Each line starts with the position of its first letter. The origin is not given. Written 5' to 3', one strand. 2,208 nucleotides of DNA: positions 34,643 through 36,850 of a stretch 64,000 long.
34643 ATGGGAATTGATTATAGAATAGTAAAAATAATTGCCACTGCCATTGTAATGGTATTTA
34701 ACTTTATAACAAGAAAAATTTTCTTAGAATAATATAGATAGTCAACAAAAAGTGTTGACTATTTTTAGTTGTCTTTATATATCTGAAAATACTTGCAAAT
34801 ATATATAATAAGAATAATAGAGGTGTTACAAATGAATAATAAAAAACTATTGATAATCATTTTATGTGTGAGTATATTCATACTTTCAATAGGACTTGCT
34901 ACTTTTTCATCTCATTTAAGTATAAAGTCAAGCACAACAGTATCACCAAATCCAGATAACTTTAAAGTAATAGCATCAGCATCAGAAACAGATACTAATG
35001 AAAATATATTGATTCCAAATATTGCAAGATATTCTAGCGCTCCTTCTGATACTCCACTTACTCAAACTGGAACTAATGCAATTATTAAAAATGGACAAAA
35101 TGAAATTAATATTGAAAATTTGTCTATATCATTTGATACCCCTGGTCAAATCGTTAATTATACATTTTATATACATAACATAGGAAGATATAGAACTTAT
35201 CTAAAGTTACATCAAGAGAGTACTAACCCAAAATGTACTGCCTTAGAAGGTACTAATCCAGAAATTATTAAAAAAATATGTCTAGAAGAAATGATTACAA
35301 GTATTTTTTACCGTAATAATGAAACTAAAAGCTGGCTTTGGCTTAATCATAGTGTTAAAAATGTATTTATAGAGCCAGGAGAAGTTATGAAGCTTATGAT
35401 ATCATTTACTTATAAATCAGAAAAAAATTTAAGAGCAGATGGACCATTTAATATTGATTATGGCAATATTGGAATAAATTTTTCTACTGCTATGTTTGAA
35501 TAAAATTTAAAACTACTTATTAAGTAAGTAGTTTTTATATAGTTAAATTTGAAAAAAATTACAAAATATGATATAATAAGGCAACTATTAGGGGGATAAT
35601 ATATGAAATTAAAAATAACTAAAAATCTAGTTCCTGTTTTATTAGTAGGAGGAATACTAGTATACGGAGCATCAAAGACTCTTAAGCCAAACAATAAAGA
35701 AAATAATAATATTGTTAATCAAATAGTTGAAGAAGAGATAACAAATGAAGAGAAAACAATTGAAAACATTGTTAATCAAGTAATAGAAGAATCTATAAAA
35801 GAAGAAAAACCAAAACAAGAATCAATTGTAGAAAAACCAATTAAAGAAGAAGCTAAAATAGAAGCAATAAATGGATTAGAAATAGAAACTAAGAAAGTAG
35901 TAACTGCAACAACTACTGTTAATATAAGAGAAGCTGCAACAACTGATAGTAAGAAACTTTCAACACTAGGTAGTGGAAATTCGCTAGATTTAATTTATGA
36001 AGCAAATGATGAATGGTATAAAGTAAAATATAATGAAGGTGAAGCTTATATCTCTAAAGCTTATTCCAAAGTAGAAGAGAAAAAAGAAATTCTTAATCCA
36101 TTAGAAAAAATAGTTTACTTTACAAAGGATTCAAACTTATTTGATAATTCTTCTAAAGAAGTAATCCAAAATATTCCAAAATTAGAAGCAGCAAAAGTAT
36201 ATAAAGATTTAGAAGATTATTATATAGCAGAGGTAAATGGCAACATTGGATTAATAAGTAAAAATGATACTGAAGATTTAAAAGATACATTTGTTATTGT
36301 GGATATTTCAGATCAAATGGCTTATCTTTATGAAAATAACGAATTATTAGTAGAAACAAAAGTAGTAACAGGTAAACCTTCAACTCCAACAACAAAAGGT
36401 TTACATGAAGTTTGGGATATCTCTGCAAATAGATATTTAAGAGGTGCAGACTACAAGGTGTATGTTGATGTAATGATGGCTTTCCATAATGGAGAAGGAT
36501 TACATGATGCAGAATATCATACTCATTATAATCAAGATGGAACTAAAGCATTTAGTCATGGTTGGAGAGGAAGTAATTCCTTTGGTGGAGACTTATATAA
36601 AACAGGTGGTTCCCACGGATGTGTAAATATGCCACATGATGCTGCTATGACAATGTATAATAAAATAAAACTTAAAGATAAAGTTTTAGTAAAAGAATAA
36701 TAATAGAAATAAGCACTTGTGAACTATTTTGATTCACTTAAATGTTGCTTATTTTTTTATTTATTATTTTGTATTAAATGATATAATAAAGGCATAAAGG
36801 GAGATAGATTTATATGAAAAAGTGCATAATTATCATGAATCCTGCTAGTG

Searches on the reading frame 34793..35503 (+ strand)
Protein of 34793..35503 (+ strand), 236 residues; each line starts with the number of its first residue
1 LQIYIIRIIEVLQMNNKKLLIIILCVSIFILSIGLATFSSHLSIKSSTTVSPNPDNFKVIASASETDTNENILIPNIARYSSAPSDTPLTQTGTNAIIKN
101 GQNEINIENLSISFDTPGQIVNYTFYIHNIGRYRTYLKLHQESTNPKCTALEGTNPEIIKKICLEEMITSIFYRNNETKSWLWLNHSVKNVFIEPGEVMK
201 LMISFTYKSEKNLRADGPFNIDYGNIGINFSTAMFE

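Call 21: search_protein_families(library=pfam, proteins=[window:34793-35503:+], max_evalue=1)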
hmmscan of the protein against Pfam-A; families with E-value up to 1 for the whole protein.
window:34793-35503:+ (236 aa): 2 families
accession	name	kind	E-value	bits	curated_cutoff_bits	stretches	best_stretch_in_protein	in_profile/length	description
PF22544.2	HYDIN_VesB_CFA65-like_Ig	-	0.0045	17.6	25.5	0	116-152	16-52/100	HYDIN/CFA65/VesB-like, Ig-like domain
PF20205.3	DUF6567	-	0.054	13.8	27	1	14-73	1-60/123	Family of unknown function (DUF6567)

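Call 49: search_solved_structures(query=A5, max_evalue=10, show_alignments=3)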
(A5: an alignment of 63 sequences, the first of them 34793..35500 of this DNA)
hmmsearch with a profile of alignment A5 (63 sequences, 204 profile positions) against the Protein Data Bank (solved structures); distinct sequences matched with E-value up to 10: 31.
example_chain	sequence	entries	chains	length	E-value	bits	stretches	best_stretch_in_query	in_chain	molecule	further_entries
9sj2_C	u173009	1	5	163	1e-14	58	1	37-177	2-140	AbpX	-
9rhp_A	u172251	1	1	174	1.6e-10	44.4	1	53-177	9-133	Archaeal bundling protein X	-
3rfr_A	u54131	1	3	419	0.0015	21.6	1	99-169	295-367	PmoB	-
5of1_A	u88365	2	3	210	0.0025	20.9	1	74-119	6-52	Spore coat-associated protein N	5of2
8aur_A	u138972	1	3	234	0.003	20.6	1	74-119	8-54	Major biofilm matrix component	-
6qfs_A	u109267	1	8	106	0.0039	20.2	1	105-187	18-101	Exoglucanase/xylanase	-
6cxh_A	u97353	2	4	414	0.0047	20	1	91-168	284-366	Particulate methane monooxygenase, B subunit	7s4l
1exg_A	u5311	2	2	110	0.0096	19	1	105-187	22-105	EXO-1,4-BETA-D-GLYCANASE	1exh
11ll_Aa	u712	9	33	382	0.034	17.2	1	90-168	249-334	Particulate methane monooxygenase alpha subunit | particulate methane monooxygenase, B subunit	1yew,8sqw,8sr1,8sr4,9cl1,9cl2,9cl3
9cl6_A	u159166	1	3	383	0.035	17.1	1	81-167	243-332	Ammonia monooxygenase beta subunit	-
3rgb_A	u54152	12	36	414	0.04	16.9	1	90-168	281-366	Methane monooxygenase subunit B2 | Particulate methane monooxygenase alpha subunit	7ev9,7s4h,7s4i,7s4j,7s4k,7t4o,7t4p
7s4m_A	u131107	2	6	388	0.045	16.8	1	99-169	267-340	Particulate methane monooxygenase alpha subunit | Methane monooxygenase/ammonia monooxygenase subunit B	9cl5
4phz_A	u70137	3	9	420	0.05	16.6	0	99-169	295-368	Particulate methane monooxygenase subunit B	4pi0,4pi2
3chx_A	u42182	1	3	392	0.059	16.4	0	99-169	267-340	PmoB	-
1xf1_A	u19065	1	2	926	0.06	16.4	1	73-168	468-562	C5a peptidase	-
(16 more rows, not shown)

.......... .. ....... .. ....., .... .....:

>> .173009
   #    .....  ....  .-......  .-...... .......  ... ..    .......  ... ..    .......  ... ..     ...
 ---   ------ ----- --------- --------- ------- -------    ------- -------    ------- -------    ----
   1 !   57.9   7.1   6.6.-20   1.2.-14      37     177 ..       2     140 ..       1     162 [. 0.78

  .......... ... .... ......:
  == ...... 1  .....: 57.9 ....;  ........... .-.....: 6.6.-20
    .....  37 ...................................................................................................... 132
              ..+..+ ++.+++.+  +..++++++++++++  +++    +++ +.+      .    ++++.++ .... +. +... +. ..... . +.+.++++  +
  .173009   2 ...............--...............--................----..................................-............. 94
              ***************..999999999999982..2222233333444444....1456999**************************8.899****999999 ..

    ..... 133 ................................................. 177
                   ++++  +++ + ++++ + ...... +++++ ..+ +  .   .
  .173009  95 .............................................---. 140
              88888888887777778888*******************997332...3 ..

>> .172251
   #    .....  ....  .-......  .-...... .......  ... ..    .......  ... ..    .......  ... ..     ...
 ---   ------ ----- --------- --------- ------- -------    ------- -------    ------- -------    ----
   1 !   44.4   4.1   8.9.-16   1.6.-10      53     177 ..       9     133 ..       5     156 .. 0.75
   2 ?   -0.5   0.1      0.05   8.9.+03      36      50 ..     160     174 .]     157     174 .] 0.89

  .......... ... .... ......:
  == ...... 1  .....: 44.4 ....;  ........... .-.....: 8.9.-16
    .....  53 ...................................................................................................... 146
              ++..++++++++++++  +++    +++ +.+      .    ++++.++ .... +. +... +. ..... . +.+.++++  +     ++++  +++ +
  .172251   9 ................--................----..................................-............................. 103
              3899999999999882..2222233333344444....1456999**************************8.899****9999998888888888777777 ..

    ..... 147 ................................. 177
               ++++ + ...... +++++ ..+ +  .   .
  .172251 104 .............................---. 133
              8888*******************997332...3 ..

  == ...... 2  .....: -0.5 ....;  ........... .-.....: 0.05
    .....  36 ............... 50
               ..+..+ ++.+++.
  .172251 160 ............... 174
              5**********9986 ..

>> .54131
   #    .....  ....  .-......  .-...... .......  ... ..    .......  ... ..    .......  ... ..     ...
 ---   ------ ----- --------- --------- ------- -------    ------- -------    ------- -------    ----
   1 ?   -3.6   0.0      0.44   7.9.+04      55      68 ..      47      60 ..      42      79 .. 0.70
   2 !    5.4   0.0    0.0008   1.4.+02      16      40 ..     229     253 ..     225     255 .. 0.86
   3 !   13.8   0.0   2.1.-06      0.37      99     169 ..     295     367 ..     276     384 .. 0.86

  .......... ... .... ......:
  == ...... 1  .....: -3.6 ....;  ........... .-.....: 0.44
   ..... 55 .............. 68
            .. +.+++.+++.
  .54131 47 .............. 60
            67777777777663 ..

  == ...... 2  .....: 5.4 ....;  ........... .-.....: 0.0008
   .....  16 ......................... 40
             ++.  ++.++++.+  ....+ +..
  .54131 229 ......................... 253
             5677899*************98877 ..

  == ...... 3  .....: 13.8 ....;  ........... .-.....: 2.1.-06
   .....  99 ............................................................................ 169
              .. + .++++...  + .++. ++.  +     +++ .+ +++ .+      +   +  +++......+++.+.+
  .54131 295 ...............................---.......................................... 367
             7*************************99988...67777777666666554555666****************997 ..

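Call 60: search_solved_structures(query=A6, max_evalue=1, show_alignments=1)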
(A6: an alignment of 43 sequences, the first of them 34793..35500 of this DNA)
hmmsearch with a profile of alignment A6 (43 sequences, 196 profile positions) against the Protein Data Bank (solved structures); distinct sequences matched with E-value up to 1: 4.
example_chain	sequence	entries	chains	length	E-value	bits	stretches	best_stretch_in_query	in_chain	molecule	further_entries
9sj2_C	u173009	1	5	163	4.2e-05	26.8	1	39-174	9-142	AbpX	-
9rhp_A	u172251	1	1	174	0.00051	23.3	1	46-174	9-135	Archaeal bundling protein X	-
6czj_A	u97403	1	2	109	0.19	14.9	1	128-192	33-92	b10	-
6f2g_B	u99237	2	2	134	0.43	13.7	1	64-107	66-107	Nanobody 74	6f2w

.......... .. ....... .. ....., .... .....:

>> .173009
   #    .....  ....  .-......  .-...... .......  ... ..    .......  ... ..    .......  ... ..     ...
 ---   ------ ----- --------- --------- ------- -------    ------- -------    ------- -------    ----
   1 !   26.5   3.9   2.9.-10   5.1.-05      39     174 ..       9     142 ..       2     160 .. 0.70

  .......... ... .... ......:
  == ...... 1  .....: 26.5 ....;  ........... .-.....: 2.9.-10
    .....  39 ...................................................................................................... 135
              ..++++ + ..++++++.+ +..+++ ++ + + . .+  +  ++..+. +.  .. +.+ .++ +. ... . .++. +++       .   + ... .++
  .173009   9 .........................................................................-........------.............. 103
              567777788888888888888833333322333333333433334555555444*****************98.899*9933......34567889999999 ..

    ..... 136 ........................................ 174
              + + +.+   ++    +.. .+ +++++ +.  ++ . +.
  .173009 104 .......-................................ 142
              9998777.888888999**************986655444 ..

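Call 61: search_protein_families(library=ncbifam, proteins=[window:34832-35500:+], max_evalue=10)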
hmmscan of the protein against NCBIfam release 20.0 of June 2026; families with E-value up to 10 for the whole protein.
window:34832-35500:+ (223 aa): 2 families
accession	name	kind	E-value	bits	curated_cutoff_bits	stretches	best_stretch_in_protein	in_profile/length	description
NF004799.0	PRK06148.1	subfamily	0.026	12.4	1128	1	26-125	530-628/1015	hypothetical protein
NF041935.1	MzaE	equivalog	0.11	11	1050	1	45-133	337-417/593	MZA anti-phage system associated AIPR family protein MzaE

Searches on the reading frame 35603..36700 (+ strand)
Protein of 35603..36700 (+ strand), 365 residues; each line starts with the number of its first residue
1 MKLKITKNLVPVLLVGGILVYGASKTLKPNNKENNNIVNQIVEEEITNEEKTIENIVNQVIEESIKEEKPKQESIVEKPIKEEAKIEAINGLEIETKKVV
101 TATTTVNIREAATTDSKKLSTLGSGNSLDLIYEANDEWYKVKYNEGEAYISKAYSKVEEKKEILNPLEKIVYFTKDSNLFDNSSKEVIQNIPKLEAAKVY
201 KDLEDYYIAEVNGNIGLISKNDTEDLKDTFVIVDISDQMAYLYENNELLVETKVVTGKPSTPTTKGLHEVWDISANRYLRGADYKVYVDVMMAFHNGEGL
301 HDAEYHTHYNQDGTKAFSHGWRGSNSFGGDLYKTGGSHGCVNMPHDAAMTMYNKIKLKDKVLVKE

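Call 21: search_protein_families(library=pfam, proteins=[window:35603-36700:+], max_evalue=1)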
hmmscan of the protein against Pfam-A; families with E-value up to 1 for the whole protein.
window:35603-36700:+ (365 aa): 4 families
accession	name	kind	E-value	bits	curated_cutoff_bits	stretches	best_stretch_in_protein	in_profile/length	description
PF03734.19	YkuD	-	4.8e-18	66.6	23.4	1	229-363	2-146/146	L,D-transpeptidase catalytic domain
PF08239.17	SH3_3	-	3.9e-12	46.6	27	1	105-155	2-53/54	Bacterial SH3 domain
PF06347.19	SH3_4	-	0.13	12.5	24.1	1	104-152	3-51/56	Bacterial SH3 domain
PF11616.13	EZH2_WD-Binding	-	0.85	10.1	25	0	154-165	8-19/30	WD repeat binding protein EZH2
